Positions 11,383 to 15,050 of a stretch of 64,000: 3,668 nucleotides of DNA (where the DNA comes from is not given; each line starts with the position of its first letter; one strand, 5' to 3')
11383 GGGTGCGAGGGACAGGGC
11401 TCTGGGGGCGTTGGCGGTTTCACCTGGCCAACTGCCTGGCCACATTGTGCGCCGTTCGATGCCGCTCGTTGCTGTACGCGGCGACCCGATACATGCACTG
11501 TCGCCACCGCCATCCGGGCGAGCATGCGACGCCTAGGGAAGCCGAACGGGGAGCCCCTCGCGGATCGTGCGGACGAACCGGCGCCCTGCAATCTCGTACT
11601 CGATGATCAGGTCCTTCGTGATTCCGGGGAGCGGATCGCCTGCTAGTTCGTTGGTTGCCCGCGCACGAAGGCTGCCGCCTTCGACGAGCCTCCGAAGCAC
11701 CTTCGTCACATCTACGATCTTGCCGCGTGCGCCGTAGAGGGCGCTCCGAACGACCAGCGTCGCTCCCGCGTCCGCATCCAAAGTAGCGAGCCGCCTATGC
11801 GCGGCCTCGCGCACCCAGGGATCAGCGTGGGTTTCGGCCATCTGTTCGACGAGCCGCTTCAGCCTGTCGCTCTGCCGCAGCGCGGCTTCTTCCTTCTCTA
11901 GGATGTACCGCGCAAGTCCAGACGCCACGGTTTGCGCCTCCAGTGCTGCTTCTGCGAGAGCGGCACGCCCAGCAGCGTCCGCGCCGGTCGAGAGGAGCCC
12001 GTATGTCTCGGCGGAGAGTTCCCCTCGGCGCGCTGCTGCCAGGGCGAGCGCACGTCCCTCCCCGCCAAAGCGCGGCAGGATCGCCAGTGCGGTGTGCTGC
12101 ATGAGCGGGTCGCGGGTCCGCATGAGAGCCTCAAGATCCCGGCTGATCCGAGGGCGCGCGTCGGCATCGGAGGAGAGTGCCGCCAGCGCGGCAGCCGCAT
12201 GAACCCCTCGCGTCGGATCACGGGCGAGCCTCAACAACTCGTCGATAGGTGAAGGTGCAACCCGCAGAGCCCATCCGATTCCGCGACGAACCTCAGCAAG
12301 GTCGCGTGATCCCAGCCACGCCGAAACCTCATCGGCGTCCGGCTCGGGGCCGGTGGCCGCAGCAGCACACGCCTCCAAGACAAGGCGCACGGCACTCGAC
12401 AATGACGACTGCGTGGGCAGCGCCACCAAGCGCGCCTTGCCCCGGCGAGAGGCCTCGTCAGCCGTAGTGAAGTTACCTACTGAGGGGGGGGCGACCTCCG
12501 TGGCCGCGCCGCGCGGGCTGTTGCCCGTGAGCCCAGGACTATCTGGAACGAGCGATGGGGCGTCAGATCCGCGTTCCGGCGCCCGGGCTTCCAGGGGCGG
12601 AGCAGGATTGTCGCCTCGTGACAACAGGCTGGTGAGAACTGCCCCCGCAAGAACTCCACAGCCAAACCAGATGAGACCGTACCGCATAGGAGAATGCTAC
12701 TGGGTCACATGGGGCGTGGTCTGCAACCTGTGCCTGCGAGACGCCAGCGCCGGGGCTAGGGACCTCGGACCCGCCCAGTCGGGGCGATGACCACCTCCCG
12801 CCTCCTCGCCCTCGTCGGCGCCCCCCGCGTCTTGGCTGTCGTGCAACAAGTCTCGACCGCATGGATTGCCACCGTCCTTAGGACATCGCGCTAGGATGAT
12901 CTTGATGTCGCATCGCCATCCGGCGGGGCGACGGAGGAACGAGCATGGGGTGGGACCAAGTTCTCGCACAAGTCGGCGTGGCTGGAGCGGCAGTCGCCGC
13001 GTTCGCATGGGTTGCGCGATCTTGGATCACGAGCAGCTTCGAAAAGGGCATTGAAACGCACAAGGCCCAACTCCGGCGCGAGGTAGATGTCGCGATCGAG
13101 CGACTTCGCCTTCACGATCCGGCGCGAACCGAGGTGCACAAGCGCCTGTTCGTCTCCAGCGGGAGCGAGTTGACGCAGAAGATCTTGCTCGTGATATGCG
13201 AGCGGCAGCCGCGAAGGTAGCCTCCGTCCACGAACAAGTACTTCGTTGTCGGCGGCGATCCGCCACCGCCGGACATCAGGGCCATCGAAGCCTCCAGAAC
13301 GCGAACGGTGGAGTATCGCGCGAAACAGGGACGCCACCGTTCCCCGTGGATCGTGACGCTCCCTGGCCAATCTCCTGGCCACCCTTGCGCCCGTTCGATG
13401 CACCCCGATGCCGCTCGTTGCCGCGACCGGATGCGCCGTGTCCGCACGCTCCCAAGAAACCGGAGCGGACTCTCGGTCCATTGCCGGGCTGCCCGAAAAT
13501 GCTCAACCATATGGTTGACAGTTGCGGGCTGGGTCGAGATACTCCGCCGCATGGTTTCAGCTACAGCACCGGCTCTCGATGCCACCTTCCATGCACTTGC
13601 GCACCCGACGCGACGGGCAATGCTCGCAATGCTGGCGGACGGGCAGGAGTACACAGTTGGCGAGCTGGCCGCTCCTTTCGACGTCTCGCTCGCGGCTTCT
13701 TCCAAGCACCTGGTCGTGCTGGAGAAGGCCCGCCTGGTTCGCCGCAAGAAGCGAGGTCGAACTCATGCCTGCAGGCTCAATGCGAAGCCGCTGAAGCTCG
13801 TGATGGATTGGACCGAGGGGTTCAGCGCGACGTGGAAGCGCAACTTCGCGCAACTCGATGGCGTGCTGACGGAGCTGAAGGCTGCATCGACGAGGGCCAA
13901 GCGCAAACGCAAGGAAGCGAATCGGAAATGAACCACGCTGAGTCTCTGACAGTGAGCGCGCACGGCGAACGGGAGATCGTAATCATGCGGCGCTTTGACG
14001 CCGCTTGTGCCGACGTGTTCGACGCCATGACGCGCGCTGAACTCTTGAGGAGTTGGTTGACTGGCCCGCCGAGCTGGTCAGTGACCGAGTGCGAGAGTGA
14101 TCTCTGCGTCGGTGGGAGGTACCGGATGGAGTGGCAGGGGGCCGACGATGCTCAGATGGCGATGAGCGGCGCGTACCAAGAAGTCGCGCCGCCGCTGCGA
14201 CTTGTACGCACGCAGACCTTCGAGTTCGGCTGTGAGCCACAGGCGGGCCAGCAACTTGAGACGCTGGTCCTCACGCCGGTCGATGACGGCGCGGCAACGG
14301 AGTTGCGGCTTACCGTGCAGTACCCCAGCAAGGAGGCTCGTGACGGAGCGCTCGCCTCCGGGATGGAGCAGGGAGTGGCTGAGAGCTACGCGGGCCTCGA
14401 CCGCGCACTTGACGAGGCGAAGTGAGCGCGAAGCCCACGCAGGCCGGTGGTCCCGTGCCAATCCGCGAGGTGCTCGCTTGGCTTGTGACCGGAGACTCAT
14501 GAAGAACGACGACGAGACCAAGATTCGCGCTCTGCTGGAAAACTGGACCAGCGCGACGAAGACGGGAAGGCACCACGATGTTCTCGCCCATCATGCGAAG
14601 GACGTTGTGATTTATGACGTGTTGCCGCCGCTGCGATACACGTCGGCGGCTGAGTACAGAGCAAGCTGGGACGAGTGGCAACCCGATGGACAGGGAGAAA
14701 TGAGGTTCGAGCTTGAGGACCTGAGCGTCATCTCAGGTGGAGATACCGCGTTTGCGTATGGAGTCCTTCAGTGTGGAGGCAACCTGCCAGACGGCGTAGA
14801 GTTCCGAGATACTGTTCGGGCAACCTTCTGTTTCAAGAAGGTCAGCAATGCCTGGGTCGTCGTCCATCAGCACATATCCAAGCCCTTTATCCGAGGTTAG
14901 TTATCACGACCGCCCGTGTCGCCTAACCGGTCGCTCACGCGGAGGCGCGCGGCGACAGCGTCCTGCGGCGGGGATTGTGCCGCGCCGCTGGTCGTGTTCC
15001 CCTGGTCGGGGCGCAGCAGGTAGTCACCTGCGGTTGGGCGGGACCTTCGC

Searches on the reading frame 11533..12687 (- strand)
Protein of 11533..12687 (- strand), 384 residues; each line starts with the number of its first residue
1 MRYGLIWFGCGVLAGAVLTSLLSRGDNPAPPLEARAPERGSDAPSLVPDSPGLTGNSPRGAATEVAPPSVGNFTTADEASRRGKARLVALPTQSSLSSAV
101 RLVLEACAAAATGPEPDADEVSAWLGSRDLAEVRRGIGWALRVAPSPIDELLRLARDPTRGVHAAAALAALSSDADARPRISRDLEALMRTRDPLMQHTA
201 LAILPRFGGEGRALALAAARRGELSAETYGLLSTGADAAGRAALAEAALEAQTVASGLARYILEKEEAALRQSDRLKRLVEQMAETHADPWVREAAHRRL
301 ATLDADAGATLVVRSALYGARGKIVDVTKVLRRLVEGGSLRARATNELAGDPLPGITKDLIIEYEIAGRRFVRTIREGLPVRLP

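Call 69: search_protein_families(library=pfam, proteins=[window:11533-12687:-])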
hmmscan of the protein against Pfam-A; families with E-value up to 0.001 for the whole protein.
window:11533-12687:- (384 aa): 1 family
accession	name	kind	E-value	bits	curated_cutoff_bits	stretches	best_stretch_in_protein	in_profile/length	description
PF11875.14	DnaJ-like_C11_C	-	0.00018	21.7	27.1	1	293-384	25-132/132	DnaJ-like protein C11, C-terminal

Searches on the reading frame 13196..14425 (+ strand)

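Call 69: search_protein_families(library=pfam, proteins=[window:13196-14425:+])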
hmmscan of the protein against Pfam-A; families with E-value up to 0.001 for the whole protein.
window:13196-14425:+ (409 aa): 1 family
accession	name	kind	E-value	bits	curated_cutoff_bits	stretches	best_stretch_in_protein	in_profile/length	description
PF08327.17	AHSA1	-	2.6e-19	70.1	22.1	1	269-405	2-124/125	Activator of Hsp90 ATPase homolog 1-like protein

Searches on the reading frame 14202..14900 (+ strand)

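Call 69: search_protein_families(library=pfam, proteins=[window:14202-14900:+])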
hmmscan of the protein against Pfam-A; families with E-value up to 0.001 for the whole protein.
window:14202-14900:+ (232 aa): 2 families
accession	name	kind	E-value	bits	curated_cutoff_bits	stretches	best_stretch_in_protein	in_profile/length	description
PF13474.12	SnoaL_3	-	3.7e-14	53.6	22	1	108-228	1-119/121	SnoaL-like domain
PF12680.13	SnoaL_2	-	1.6e-05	25.9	27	1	114-198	3-83/102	SnoaL-like domain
